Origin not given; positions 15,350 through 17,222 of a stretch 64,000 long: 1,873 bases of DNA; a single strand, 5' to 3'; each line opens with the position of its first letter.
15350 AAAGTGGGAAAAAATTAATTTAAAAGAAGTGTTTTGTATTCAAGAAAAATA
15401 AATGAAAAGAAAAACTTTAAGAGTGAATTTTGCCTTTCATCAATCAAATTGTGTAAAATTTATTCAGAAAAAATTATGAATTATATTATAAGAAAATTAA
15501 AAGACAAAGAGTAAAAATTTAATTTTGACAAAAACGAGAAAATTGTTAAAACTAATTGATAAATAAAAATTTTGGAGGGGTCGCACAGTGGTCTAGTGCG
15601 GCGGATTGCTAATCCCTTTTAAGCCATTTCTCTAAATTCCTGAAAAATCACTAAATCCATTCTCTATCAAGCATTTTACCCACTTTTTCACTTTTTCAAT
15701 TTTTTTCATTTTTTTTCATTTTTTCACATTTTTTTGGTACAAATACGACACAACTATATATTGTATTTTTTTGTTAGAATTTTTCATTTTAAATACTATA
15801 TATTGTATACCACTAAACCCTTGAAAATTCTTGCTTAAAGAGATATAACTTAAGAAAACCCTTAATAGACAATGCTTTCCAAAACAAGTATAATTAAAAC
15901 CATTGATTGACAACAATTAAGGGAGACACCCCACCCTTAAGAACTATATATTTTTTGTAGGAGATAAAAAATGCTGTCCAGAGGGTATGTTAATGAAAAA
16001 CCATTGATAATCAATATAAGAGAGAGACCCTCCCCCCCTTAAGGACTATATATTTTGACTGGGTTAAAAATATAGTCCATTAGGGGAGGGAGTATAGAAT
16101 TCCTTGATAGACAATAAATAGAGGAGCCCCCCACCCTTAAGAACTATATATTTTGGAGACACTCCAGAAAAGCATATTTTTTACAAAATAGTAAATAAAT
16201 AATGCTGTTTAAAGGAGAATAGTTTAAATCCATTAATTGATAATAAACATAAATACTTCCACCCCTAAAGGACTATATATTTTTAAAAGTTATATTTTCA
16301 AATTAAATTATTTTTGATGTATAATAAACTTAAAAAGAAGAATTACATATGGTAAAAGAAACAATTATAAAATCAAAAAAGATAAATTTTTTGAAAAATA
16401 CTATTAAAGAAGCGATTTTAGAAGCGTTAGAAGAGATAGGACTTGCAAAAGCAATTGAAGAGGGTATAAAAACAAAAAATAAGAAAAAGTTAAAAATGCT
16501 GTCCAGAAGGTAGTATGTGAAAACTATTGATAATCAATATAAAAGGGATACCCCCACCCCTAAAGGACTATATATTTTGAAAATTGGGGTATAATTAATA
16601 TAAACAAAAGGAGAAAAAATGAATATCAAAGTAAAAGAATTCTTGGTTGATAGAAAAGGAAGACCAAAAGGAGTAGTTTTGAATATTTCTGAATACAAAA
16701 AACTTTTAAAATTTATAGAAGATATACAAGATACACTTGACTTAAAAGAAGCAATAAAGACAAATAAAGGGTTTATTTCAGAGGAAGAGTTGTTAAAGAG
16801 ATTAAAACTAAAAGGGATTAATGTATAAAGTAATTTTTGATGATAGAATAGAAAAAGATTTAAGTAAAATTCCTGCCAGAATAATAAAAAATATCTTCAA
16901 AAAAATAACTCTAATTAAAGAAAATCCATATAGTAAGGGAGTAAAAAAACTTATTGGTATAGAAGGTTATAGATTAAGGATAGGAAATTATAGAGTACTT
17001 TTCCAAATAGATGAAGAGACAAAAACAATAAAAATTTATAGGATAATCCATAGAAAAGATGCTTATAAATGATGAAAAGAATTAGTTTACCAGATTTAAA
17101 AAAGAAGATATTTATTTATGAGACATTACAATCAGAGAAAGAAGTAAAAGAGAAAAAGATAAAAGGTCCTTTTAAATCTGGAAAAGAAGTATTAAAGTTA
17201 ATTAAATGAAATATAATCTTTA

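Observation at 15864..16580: Unexplained array of five structured, degenerate repeat units inside the element (palindromic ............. box + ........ tract + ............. tail)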

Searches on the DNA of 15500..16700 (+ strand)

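Call 56: search_dna_similar(query=window:15620-16620:+, collection=plasmids, mode=distant, max_evalue=0.001, max_rows=10)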
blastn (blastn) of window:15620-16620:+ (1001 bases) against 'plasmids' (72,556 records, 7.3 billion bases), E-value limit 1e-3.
No match.

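Call 57: search_dna_similar(query=window:15620-16620:+, collection=phages, mode=distant, max_evalue=0.001, max_rows=10)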
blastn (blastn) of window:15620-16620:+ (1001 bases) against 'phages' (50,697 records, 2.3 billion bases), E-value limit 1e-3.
No match.

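Call 83: search_rna_families(source=window, start=15500, end=16700, threshold=evalue, max_evalue=1)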
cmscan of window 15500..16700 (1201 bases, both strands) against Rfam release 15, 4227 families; matches with E-value up to 1: 3.
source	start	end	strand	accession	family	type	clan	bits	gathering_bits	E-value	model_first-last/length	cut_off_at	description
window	15900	15973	+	RF02980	freshwater-2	Cis-reg;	-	25.5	49.9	0.2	1-84/84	no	freshwater-2 RNA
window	16526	16621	+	RF01054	preQ1-II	Cis-reg; riboswitch;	-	22.2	47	0.65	1-99/99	no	PreQ1-II (pre queuosine) riboswitch aptamer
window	15574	15634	+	RF00005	tRNA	Gene; tRNA;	CL00001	20.7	29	0.22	1-71/71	no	tRNA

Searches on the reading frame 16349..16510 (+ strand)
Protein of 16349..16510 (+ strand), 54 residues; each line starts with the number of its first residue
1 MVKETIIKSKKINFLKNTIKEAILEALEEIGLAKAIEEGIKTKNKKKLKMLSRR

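Call 10: search_protein_families(library=pfam, proteins=[window:16349-16510:+], max_evalue=0.01)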
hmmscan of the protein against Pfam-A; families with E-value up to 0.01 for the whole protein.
window:16349-16510:+ (54 aa): 1 family
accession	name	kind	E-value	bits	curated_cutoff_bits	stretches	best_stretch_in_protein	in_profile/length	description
PF18506.7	RelB-like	-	0.0015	18.8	27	1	21-39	25-43/62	RelB Antitoxin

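Call 55: search_protein_families(library=phrogs, proteins=[window:16349-16510:+], max_evalue=0.001)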
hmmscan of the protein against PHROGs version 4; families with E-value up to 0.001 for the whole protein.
window:16349-16510:+ (54 aa): 0 families

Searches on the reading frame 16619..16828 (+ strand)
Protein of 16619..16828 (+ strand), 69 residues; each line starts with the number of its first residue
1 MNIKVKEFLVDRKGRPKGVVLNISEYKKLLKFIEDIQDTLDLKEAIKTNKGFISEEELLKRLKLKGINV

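Call 10: search_protein_families(library=pfam, proteins=[window:16619-16825:+], max_evalue=0.01)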
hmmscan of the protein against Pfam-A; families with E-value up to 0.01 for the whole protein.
window:16619-16825:+ (69 aa): 2 families
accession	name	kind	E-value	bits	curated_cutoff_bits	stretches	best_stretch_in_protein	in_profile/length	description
PF18506.7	RelB-like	-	4.1e-07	30.2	27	1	5-35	3-33/62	RelB Antitoxin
PF02604.26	PhdYeFM_antitox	-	5.2e-05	23.4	29.8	1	7-47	25-65/74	Antitoxin Phd_YefM, type II toxin-antitoxin system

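Call 28: find_encoding_contigs(protein=window:16619-16828:+, flank=10000, max_places=10)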
Protein window:16619-16828:+ (69 aa): 5 contigs read that carry it; 5 places shown.
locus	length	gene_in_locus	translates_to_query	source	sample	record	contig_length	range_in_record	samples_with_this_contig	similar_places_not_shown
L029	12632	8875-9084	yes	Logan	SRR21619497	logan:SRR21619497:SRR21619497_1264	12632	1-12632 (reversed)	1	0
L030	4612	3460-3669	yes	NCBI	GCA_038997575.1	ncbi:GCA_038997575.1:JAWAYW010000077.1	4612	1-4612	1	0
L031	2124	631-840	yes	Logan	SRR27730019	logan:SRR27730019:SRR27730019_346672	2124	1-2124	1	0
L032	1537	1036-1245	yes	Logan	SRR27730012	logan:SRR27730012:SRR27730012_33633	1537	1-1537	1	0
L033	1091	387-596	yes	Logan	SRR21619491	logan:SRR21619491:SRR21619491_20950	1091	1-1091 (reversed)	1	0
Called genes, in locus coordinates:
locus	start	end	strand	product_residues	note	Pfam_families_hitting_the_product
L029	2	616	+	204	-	?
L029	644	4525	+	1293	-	PF19543:GH123_N, PF14871:GHL6 (faint), PF19543:GH123_N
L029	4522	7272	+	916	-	PF01946:Thi4 (faint), PF07992:Pyr_redox_2 (faint), PF12831:FAD_oxidored, PF13646:HEAT_2 (faint)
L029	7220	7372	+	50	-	-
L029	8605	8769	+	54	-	-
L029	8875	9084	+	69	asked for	PF18506:RelB-like (weak)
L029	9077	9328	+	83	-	PF05016:ParE_toxin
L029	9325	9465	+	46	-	-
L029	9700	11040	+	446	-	-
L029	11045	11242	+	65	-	PF20619:DUF6804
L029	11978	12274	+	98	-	PF18903:DUF5659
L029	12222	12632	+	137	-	?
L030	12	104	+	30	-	-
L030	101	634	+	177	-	PF11974:bMG3 (weak), PF27549:HI_1622_C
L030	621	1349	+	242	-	PF02361:CbiQ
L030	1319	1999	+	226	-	PF00005:ABC_tran, PF02463:SMC_N, PF13304:AAA_21 (faint)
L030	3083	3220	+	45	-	-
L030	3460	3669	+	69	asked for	PF18506:RelB-like (weak)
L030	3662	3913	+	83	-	PF05016:ParE_toxin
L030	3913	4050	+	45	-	-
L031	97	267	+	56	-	-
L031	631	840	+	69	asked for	PF18506:RelB-like (weak)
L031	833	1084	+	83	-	PF05016:ParE_toxin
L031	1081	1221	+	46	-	-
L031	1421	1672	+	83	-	-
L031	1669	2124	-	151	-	?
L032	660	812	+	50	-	-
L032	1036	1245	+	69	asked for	PF18506:RelB-like (weak)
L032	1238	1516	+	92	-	PF05016:ParE_toxin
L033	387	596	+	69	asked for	PF18506:RelB-like (weak)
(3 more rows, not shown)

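Call 55: search_protein_families(library=phrogs, proteins=[window:16619-16825:+], max_evalue=0.001)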
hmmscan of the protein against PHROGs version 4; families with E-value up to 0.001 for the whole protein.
window:16619-16825:+ (69 aa): 0 families

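Call 71: find_homologous_proteins(query=window:16619-16825:+, max_evalue=0.00001)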
Query window:16619-16825:+ (69 aa): 2 proteins with E <= 0.00001 among 2 candidates.
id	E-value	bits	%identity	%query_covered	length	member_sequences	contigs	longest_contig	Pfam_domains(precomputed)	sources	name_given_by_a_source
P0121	4.4e-34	132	99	100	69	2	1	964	PF18506.8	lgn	-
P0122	8.7e-30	119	84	100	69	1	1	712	-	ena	-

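Call 72: find_encoding_contigs(protein=P0122, flank=5000, max_places=5)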
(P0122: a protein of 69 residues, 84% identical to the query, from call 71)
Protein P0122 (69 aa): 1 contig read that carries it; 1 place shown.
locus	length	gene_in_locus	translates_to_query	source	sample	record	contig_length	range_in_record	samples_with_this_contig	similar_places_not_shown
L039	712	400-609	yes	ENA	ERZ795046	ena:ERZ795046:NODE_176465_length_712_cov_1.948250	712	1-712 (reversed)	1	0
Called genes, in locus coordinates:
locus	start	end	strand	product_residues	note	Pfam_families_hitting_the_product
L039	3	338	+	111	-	?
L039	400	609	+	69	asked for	-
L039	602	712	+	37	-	?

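Call 90: search_protein_families(library=pfam, proteins=[L031:257-475:+, L031:97-264:+], max_evalue=0.01)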
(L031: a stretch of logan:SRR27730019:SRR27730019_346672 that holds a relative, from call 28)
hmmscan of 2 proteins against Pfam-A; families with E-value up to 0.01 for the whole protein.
L031:257-475:+ (73 aa): 1 family
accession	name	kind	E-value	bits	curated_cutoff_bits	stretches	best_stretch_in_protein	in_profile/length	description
PF05016.21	ParE_toxin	-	5.3e-06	27.3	23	1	4-69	30-89/89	ParE toxin of type II toxin-antitoxin system, parDE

L031:97-264:+ (56 aa): 1 family
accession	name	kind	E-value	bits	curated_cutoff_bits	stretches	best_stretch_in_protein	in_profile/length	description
PF18506.7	RelB-like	-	0.00099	19.3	27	1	21-48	25-52/62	RelB Antitoxin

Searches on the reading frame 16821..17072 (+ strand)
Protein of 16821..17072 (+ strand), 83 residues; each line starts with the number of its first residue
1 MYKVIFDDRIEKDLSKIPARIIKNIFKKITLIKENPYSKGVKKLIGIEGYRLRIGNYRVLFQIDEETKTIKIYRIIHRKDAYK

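Call 10: search_protein_families(library=pfam, proteins=[window:16821-17069:+], max_evalue=0.01)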
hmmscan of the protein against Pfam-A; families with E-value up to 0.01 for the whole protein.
window:16821-17069:+ (83 aa): 1 family
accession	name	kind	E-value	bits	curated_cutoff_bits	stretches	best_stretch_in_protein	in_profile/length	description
PF05016.21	ParE_toxin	-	7.9e-13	49.2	23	1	4-82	1-89/89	ParE toxin of type II toxin-antitoxin system, parDE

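Call 27: find_encoding_contigs(protein=window:16821-17072:+, flank=10000, max_places=10)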
Protein window:16821-17072:+ (83 aa): 1 contig read that carries it; 1 place shown.
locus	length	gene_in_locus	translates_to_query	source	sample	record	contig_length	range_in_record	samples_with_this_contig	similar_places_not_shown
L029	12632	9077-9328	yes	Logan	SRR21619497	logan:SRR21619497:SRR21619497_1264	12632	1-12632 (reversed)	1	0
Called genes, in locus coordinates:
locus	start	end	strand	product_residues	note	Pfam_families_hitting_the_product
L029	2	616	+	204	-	?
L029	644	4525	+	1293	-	PF19543:GH123_N, PF14871:GHL6 (faint), PF19543:GH123_N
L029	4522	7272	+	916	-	PF01946:Thi4 (faint), PF07992:Pyr_redox_2 (faint), PF12831:FAD_oxidored, PF13646:HEAT_2 (faint)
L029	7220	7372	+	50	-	-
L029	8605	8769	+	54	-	-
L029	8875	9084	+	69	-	PF18506:RelB-like (weak)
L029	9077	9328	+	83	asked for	PF05016:ParE_toxin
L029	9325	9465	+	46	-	-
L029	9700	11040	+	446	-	-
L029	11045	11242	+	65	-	PF20619:DUF6804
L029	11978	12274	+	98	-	PF18903:DUF5659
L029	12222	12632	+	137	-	?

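Call 55: search_protein_families(library=phrogs, proteins=[window:16821-17069:+], max_evalue=0.001)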
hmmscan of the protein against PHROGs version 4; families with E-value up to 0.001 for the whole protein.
window:16821-17069:+ (83 aa): 2 families
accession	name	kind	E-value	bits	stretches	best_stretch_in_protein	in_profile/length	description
phrog_1213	-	moron, auxiliary metabolic gene and host takeover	2.3e-18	67.5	1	1-83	2-88/88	RelE-like toxin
phrog_2455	-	unknown function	6.6e-07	30.6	1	20-81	33-94/99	-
